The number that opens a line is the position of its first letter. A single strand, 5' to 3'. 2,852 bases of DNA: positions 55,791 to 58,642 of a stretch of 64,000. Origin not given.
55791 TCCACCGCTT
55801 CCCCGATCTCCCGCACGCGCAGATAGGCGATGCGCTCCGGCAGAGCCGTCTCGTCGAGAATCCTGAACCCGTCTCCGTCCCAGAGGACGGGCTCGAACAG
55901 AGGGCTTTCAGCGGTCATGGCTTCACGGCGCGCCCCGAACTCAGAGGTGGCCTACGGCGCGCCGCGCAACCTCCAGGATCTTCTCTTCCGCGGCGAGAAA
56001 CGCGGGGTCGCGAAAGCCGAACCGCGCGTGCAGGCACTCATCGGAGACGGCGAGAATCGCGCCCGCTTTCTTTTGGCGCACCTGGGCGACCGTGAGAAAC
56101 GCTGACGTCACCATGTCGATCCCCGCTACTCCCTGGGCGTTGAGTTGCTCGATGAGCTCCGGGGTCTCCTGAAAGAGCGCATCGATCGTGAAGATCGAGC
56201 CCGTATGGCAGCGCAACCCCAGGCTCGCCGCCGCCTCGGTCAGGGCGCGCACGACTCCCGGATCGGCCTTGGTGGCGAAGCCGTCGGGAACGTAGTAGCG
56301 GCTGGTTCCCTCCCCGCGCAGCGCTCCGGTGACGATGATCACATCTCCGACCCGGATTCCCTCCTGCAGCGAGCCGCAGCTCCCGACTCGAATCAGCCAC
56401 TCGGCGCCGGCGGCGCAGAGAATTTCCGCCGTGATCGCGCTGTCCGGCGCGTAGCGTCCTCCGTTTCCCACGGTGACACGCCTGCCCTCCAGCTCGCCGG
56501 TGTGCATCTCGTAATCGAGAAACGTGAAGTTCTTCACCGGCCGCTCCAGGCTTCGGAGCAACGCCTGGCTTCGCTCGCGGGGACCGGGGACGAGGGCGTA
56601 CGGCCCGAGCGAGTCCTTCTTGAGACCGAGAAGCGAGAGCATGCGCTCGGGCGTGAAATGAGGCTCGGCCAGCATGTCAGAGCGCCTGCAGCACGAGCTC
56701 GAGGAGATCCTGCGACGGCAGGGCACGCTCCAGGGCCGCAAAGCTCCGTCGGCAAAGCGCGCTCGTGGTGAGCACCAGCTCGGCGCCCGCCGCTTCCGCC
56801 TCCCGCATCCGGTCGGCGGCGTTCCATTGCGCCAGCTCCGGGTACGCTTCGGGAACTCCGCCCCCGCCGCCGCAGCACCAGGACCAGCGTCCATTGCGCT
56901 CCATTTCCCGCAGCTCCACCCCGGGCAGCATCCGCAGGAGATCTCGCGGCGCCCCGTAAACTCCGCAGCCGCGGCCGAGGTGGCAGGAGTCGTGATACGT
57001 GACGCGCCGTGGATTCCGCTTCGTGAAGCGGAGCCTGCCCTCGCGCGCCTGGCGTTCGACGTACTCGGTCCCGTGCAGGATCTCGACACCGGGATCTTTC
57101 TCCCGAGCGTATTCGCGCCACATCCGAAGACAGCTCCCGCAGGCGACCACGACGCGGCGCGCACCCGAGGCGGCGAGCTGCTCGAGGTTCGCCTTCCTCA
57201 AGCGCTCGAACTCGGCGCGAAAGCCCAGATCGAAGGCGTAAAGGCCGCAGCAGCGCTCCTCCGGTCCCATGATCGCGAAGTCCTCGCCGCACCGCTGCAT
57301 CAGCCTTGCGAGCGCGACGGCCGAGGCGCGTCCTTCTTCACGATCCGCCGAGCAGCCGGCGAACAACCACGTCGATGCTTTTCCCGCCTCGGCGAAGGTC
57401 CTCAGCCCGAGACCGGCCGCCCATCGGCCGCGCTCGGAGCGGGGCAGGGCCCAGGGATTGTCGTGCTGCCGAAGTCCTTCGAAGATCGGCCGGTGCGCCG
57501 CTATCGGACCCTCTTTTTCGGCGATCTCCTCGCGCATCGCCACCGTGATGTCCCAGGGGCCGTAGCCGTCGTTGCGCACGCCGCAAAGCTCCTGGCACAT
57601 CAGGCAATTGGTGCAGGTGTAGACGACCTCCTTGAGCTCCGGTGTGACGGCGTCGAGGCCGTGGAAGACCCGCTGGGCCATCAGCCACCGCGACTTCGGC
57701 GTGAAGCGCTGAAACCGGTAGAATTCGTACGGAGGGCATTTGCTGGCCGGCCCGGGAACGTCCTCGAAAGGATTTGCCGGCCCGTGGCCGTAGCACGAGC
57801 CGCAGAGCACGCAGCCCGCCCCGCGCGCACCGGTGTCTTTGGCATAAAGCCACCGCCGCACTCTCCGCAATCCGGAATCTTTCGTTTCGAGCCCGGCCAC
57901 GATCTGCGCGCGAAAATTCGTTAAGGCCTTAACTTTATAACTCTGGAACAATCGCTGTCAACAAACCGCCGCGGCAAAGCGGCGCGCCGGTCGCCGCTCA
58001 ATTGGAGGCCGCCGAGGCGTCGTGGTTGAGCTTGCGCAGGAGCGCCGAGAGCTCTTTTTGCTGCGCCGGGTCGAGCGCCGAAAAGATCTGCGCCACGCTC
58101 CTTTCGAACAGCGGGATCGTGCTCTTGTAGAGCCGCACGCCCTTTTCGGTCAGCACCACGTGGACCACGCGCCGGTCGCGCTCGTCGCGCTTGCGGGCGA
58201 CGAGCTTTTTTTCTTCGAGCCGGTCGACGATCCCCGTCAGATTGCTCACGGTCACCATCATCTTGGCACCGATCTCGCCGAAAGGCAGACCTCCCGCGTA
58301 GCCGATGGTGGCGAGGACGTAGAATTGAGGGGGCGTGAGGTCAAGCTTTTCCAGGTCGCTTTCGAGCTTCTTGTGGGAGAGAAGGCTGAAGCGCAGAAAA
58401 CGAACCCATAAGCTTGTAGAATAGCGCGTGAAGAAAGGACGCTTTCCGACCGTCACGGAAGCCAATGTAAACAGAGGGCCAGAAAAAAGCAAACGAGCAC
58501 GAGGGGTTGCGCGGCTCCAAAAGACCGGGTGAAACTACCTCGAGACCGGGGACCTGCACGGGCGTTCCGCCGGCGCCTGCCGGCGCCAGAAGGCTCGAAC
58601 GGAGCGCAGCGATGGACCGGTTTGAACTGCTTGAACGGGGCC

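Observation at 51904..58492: MarR-linked operon resembling a DHAP-shunt nucleoside salvage pathway re-tooled for a hydrophobic substrate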

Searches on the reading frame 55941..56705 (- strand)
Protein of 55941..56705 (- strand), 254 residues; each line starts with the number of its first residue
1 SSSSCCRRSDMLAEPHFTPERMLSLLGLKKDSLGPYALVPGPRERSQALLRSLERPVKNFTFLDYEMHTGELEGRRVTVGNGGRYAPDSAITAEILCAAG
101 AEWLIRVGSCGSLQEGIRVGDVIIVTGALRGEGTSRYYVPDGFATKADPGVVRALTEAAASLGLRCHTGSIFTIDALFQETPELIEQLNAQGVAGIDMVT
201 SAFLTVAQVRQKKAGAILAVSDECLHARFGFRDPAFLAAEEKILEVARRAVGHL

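Call 3: search_protein_families(library=pfam, proteins=[window:55941-56705:-], max_evalue=0.01)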
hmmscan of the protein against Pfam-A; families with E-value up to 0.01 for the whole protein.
window:55941-56705:- (254 aa): 1 family
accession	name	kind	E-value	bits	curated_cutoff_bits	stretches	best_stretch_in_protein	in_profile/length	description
PF01048.26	PNP_UDP_1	-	1.2e-35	123.5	25.1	1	37-226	3-202/233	Phosphorylase superfamily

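Call 4: search_protein_families(library=ncbifam, proteins=[window:55941-56705:-], max_evalue=0.01)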
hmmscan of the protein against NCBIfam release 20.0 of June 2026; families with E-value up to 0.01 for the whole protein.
window:55941-56705:- (254 aa): 14 families
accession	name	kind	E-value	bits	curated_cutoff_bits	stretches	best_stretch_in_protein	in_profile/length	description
TIGR01718.1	Uridine-psphlse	equivalog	6.6e-34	117.3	280.3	1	26-250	4-240/245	uridine phosphorylase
NF004489.0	PRK05819.1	subfamily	1e-26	93.7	230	1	67-225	48-208/236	DeoD-type purine-nucleoside phosphorylase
NF008383.0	PRK11178.1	equivalog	2.5e-23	82.7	262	1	26-178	9-163/254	uridine phosphorylase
TIGR00107.1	deoD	equivalog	3.9e-23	82.2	232.25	1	67-224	44-203/232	purine-nucleoside phosphorylase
NF009914.0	PRK13374.1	subfamily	3.5e-22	79.2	338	1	68-227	49-210/235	DeoD-type purine-nucleoside phosphorylase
NF005500.0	PRK07115.1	equivalog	3.7e-17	62.4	264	1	77-226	65-215/261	AMP nucleosidase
TIGR01721.1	AMN-like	hypoth_equivalog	5.3e-15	55.3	307.2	1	86-226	71-213/269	AMP nucleosidase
NF004079.0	PRK05584.1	equivalog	4.7e-11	42.6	169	1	47-224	14-200/232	5'-methylthioadenosine/adenosylhomocysteine nucleosidase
TIGR03468.1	HpnG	hypoth_equivalog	2.7e-08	33.6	187.1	1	76-224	21-158/212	hopanoid-associated phosphorylase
TIGR01704.1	MTA_SAH-Nsdase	equivalog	4.9e-07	29.5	73.8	1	44-207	9-182/229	5'-methylthioadenosine/S-adenosylhomocysteine nucleosidase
TIGR01717.1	AMP-nucleosdse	equivalog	1.1e-06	27.8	364.7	1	90-231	279-430/478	AMP nucleosidase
NF006142.0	PRK08292.1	equivalog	0.00083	18.3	307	1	91-229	295-442/492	AMP nucleosidase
TIGR03664.1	fut_nucase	equivalog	0.0015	18.3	124.7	0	67-214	27-161/228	futalosine hydrolase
TIGR01698.1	PUNP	equivalog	0.0058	16.1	302.6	1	94-202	76-190/245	purine-nucleoside phosphorylase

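Call 19: search_solved_structures(query=window:55941-56705:-, show_alignments=2)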
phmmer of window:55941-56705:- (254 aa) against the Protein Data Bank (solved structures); distinct sequences matched with E-value up to 0.001: 76 (the best 60 are shown).
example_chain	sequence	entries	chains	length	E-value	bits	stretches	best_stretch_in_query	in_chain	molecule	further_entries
3qpb_A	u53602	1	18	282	2.1e-25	92.9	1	27-183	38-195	Uridine phosphorylase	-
1ryz_A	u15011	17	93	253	5.8e-22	81.7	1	26-178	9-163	Uridine phosphorylase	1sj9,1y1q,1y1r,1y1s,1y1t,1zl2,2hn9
3c74_A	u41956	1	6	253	5.8e-22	81.7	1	26-178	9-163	Uridine phosphorylase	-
2i8a_A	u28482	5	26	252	5.9e-22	81.7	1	26-178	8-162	Uridine phosphorylase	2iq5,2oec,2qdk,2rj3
2oxf_A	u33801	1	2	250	6.1e-22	81.6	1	26-178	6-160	Uridine phosphorylase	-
4lnh_A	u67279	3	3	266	8.7e-22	81.1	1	30-218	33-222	Uridine phosphorylase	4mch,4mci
1vhj_A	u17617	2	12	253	1.6e-21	80.3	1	37-224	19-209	purine nucleoside phosphorylase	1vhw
7q1i_AAA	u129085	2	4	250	2.2e-21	79.8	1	26-178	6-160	Uridine phosphorylase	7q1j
3of3_A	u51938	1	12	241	3.6e-21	79.1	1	37-224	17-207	Purine nucleoside phosphorylase deoD-type 1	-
1tgv_A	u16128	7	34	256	4.5e-21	78.7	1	26-178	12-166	uridine phosphorylase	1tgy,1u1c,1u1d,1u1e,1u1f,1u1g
1k3f_A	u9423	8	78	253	5.7e-21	78.4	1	26-178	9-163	uridine phosphorylase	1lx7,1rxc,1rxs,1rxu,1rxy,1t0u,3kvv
1odi_A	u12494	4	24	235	5.8e-21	78.4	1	37-224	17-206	PURINE NUCLEOSIDE PHOSPHORYLASE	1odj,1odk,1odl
7q31_AAA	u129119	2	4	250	8.9e-21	77.8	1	26-178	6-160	Uridine phosphorylase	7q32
4i2v_A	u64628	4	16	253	2.9e-20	76.1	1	26-178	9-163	Uridine phosphorylase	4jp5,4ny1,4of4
1xe3_A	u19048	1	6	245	6.9e-20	74.9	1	28-225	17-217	purine nucleoside phosphorylase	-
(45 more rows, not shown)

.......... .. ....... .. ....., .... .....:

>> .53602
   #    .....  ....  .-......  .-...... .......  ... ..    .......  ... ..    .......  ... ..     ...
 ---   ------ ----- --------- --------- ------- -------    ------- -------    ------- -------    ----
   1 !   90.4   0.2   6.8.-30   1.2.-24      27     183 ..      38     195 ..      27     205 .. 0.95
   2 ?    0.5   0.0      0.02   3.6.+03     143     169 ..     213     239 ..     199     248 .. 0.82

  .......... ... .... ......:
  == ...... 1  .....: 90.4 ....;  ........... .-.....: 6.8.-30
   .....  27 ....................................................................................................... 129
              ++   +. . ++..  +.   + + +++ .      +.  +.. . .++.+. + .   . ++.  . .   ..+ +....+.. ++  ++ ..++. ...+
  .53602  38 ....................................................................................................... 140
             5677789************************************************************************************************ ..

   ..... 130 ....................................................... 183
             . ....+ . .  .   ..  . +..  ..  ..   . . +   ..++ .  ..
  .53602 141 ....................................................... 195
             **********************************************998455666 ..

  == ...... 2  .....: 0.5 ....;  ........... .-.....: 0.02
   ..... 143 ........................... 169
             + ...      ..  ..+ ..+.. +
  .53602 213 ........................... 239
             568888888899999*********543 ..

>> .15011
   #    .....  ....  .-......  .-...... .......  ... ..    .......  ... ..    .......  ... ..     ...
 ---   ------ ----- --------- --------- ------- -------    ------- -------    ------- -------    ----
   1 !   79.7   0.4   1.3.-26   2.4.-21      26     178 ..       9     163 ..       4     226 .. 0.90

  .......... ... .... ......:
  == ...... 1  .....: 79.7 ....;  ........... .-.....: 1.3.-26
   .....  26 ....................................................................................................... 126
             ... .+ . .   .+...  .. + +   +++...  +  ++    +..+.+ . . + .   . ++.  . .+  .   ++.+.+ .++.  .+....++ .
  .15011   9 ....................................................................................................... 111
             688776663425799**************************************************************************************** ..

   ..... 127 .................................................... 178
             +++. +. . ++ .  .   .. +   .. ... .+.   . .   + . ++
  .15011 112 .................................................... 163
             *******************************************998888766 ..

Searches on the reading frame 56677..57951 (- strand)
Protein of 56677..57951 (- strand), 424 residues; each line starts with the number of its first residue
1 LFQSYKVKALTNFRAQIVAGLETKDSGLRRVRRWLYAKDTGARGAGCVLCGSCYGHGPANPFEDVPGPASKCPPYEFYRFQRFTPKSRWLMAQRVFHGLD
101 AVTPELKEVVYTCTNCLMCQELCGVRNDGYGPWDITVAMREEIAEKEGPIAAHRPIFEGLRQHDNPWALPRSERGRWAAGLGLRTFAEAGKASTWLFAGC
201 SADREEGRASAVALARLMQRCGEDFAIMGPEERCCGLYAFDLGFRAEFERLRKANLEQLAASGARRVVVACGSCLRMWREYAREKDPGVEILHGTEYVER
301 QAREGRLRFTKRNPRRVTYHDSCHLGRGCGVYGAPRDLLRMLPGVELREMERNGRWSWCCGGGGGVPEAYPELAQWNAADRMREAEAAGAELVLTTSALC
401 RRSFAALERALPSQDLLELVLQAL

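Call 3: search_protein_families(library=pfam, proteins=[window:56677-57951:-], max_evalue=0.01)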
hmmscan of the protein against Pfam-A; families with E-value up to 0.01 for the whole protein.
window:56677-57951:- (424 aa): 2 families
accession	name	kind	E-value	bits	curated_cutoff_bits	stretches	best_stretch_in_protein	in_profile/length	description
PF02754.22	CCG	-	2.4e-27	95.3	20.6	2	317-403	1-83/85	Cysteine-rich domain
PF13183.11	Fer4_8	-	1.2e-05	26.1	27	1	46-124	4-65/68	4Fe-4S dicluster domain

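Call 4: search_protein_families(library=ncbifam, proteins=[window:56677-57951:-], max_evalue=0.01)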
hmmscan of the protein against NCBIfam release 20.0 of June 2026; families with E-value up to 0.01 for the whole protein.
window:56677-57951:- (424 aa): 11 families
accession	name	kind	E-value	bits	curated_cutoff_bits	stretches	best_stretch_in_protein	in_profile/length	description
NF004898.0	PRK06259.1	equivalog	5.2e-34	117.7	385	1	46-403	135-462/488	fumarate reductase (CoM/CoB) subunit TfrB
NF045670.1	quin_L_LdhH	equivalog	7.7e-27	93.9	800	1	191-400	466-681/706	L-lactate dehydrogenase (quinone) large subunit LdhH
NF045663.1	diclust_near_Sec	equivalog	3.7e-21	74.9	530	1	106-409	348-623/759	pyridine nucleotide-disulfide oxidoreductase/dicluster-binding protein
NF008369.0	PRK11168.1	equivalog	2.9e-16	59.3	278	1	195-402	170-378/401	anaerobic glycerol-3-phosphate dehydrogenase subunit C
NF045724.1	ferredox_TmcB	equivalog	8.1e-16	57.6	735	1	246-408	239-405/430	electron transfer complex ferredoxin TmcB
NF045711.1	sulf_resp_HmcF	equivalog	1e-13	50.9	750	1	283-404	301-425/457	sulfate respiration complex iron-sulfur protein HmcF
NF045796.1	DsrK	equivalog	2.2e-11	43.1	400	1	287-400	295-409/453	sulfate reduction electron transfer complex DsrMKJOP subunit DsrK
NF008434.0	PRK11274.1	equivalog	7.1e-09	35.1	333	1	213-421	188-404/409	glycolate oxidase subunit GlcF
TIGR03379.1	glycerol3P_GlpC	equivalog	1.8e-08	33.6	279.9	1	231-401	199-374/397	anaerobic glycerol-3-phosphate dehydrogenase subunit GlpC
NF009227.0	PRK12577.1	equivalog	0.00026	19.8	349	1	45-144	152-239/330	succinate dehydrogenase/fumarate reductase iron-sulfur subunit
TIGR00384.1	dhsB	subfamily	0.0074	15.8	88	0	46-124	141-209/222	succinate dehydrogenase and fumarate reductase iron-sulfur protein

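Call 22: search_solved_structures(query=window:56677-57900:-, show_alignments=1)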
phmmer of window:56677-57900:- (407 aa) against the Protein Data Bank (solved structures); distinct sequences matched with E-value up to 0.001: 1.
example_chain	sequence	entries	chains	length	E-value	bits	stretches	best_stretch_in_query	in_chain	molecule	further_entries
9ojn_A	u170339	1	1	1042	4.1e-26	95.2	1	91-383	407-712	Iron-sulfur-binding reductase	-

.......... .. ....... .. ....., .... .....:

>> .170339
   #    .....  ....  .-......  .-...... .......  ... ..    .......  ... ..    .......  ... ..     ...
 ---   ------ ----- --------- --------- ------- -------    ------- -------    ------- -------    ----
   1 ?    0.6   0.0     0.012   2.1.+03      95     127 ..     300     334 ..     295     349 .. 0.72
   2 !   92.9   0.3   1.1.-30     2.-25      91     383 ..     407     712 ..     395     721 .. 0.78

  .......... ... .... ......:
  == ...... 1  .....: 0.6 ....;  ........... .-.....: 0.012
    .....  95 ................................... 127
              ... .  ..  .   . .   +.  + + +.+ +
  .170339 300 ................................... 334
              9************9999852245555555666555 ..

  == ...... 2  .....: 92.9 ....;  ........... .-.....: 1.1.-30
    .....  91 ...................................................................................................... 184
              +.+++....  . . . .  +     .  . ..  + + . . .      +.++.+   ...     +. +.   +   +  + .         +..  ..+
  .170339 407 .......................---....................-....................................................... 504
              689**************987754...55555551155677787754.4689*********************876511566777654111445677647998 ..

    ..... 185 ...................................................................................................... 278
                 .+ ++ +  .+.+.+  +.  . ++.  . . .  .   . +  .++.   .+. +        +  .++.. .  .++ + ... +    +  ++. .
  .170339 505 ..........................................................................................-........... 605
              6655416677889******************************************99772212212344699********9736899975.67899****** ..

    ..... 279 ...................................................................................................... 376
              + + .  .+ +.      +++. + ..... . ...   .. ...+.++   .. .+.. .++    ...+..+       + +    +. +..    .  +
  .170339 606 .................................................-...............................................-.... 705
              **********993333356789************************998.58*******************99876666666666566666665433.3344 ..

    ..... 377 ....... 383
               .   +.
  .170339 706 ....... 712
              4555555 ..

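Call 66: find_homologous_proteins(query=window:56677-57900:-)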
Query window:56677-57900:- (407 aa): 884 proteins with E <= 0.001 among 8000 candidates; the best 120 are listed.
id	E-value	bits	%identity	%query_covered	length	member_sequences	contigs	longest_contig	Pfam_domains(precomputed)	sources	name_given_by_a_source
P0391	2.0e-272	922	100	97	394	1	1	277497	PF02754.22,PF13183.12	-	-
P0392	3.4e-206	703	71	100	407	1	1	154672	PF02754.22,PF13183.12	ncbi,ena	-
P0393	3.9e-206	703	71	99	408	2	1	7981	PF02754.22,PF13183.12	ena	-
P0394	5.9e-206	703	71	100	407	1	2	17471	PF02754.22,PF13183.12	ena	-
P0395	6.4e-206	703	72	99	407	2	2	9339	PF02754.22,PF13183.12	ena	-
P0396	6.7e-206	702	71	100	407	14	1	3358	PF02754.22,PF13183.12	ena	-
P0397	7.6e-206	702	71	100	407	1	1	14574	PF02754.22,PF13183.12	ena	-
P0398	1.1e-205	702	71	99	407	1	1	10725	PF02754.22,PF13183.12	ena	-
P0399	1.4e-205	701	72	98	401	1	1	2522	PF02754.22,PF13183.12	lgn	-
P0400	1.4e-205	701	72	98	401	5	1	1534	PF02754.22,PF13183.12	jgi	jgi:heterodisulfide reductase subunit D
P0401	5.1e-205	700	71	99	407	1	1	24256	PF02754.22,PF13183.12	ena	-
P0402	5.7e-205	699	71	100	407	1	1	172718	PF02754.22,PF13183.12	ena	-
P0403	7.4e-205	699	74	99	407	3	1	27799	PF02754.22,PF13183.12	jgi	jgi:Fe-S oxidoreductase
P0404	7.5e-205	699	71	100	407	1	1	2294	PF02754.22,PF13183.12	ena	-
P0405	1.3e-204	698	72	100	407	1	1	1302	PF02754.22,PF13183.12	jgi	jgi:Fe-S oxidoreductase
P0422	1.1e-202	692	70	100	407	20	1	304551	PF02754.22,PF13183.12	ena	-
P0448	3.0e-201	687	70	100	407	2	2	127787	PF02754.22,PF13183.12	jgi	jgi:Fe-S oxidoreductase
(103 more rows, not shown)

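Call 67: find_encoding_contigs(protein=P0422, flank=10000, max_places=1)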
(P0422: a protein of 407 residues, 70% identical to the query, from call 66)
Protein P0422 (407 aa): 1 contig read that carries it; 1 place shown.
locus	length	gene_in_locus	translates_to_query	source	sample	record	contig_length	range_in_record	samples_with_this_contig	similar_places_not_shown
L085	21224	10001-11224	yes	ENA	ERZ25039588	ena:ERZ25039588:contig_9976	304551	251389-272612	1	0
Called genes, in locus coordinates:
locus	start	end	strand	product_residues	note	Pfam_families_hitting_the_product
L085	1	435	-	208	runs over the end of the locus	PF02581:TMP-TENI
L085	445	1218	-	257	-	PF05690:ThiG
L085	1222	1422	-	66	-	PF02597:ThiS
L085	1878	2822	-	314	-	PF01557:FAA_hydrolase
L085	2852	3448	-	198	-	PF04909:Amidohydro_2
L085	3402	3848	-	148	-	-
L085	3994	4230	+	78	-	-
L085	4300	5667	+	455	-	PF06144:DNA_pol3_delta, PF21694:DNA_pol3_delta_C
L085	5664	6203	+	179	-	PF07894:SACK1, PF13091:PLDc_2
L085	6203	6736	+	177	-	-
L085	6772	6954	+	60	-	-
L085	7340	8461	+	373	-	PF00768:Peptidase_S11, PF13354:Beta-lactamase2, PF05036:SPOR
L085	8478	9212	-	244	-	PF23023:Anti-Pycsar_Apyc1, PF00753:Lactamase_B, PF12706:Lactamase_B_2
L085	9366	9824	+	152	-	PF22381:Staph_reg_Sar_Rot, PF01047:MarR, PF12802:MarR_2, PF13463:HTH_27 (faint)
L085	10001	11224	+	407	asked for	PF13183:Fer4_8 (weak), PF02754:CCG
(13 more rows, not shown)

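Call 68: find_encoding_contigs(protein=P0448, flank=10000, max_places=1)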
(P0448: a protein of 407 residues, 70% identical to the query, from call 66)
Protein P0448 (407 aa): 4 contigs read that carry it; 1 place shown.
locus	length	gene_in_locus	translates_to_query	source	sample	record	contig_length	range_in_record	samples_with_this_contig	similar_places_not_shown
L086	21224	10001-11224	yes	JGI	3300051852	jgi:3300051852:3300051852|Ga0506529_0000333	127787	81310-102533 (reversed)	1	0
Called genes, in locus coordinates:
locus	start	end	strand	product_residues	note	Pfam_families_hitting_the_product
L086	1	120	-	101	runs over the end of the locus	-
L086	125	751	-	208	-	PF02581:TMP-TENI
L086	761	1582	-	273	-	PF05690:ThiG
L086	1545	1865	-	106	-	PF02597:ThiS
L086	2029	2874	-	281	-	PF01875:Memo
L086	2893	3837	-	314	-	PF01557:FAA_hydrolase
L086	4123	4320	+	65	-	-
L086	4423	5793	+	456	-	PF06144:DNA_pol3_delta (weak), PF21694:DNA_pol3_delta_C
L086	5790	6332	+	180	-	PF07894:SACK1, PF13091:PLDc_2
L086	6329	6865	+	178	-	-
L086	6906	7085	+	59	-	-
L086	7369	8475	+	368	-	PF00768:Peptidase_S11, PF13354:Beta-lactamase2, PF05036:SPOR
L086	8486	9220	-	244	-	PF23023:Anti-Pycsar_Apyc1, PF00753:Lactamase_B, PF12706:Lactamase_B_2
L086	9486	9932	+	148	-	PF22381:Staph_reg_Sar_Rot, PF01047:MarR, PF12802:MarR_2, PF13463:HTH_27 (weak)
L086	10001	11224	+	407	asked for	PF13183:Fer4_8 (weak), PF02754:CCG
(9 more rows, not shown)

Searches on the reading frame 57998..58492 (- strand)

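Call 3: search_protein_families(library=pfam, proteins=[window:57998-58492:-], max_evalue=0.01)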
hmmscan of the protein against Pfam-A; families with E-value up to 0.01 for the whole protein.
window:57998-58492:- (164 aa): 4 families
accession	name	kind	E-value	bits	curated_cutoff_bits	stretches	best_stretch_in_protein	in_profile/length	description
PF01047.28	MarR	-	4e-17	62.3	24.6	1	52-110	1-59/59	MarR family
PF12802.13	MarR_2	-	7.3e-15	55.3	27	1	51-108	2-60/61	MarR family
PF22381.2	Staph_reg_Sar_Rot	-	4.7e-11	43.1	27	1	47-121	7-81/85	Transcriptional regulator SarA/Rot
PF13463.12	HTH_27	-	8.2e-07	29.7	22.2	1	52-118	1-68/68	Winged helix DNA-binding domain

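Call 4: search_protein_families(library=ncbifam, proteins=[window:57998-58492:-], max_evalue=0.01)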
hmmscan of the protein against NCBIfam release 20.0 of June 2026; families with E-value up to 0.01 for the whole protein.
window:57998-58492:- (164 aa): 15 families
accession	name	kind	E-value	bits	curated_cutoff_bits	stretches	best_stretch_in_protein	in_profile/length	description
NF045593.1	bilirub_TF_BilQ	equivalog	1.4e-14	53.9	125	1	43-157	19-133/135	bilirubin utilization transcriptional regulator BilQ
NF050133.1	TransRegFabT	equivalog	3.2e-14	53.4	200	1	56-156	31-131/138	fatty acid biosynthesis transcriptional regulator FabT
TIGR02337.1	HpaR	equivalog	9.2e-14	51.4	121.2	1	47-155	21-129/130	homoprotocatechuate degradation operon regulator HpaR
NF052638.1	TransRegOhrRVib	equivalog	6e-13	48.7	200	1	47-128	30-111/141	transcriptional regulator OhrR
NF008122.0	PRK10870.1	equivalog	6.1e-13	48.9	157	1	75-156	78-159/176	transcriptional repressor MprA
NF041230.1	BagL_FevM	exception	7.4e-13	48.8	230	1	51-155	37-141/145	MarR family transcriptional regulator BagL/FevM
NF053777.1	Saro0803TransReg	equivalog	1.8e-08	34.2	200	1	44-155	27-138/140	Saro_0803 family transcriptional regulator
NF008565.1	PRK11512.1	equivalog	8.3e-08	32.4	240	1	42-128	28-114/144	multiple antibiotic resistance transcriptional regulator MarR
NF002926.0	PRK03573.1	equivalog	1.4e-07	31.6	120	1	83-159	61-137/144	transcriptional regulator SlyA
TIGR04472.1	reg_rSAM_mob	hypoth_equivalog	3.3e-07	30.4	240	1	60-122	37-99/141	radical SAM mobile pair system MarR family transcriptional regulator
TIGR01889.1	Staph_reg_Sar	paralog_domain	1.8e-06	28.2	62.6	1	40-127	10-102/109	staphylococcal accessory regulator family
NF047395.1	TransRegLtdR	equivalog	7.3e-06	25.8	250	1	50-151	48-150/166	transcriptional regulator LdtR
NF052438.1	TransRegRv0880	equivalog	3.1e-05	23.8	220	1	54-149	34-129/143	Rv0880 family HTH-type transcriptional regulator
NF010349.0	PRK13777.1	equivalog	0.00044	19.7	153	1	71-144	63-136/190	HTH-type transcriptional regulator Hpr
NF038251.1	AdcR_fam_Zn_TF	equivalog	0.0021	18.3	175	1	72-121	53-102/143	zinc-dependent MarR family transcriptional regulator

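Call 75: search_protein_families(library=pfam, proteins=[window:57998-58456:-], max_evalue=0.001)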
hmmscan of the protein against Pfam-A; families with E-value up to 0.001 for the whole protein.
window:57998-58456:- (152 aa): 4 families
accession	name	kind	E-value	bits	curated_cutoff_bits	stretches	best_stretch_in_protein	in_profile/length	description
PF01047.28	MarR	-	3.2e-17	62.6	24.6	1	40-98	1-59/59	MarR family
PF12802.13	MarR_2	-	5.7e-15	55.7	27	1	39-96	2-60/61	MarR family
PF22381.2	Staph_reg_Sar_Rot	-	3.7e-11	43.4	27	1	35-109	7-81/85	Transcriptional regulator SarA/Rot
PF13463.12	HTH_27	-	6.5e-07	30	22.2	1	40-106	1-68/68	Winged helix DNA-binding domain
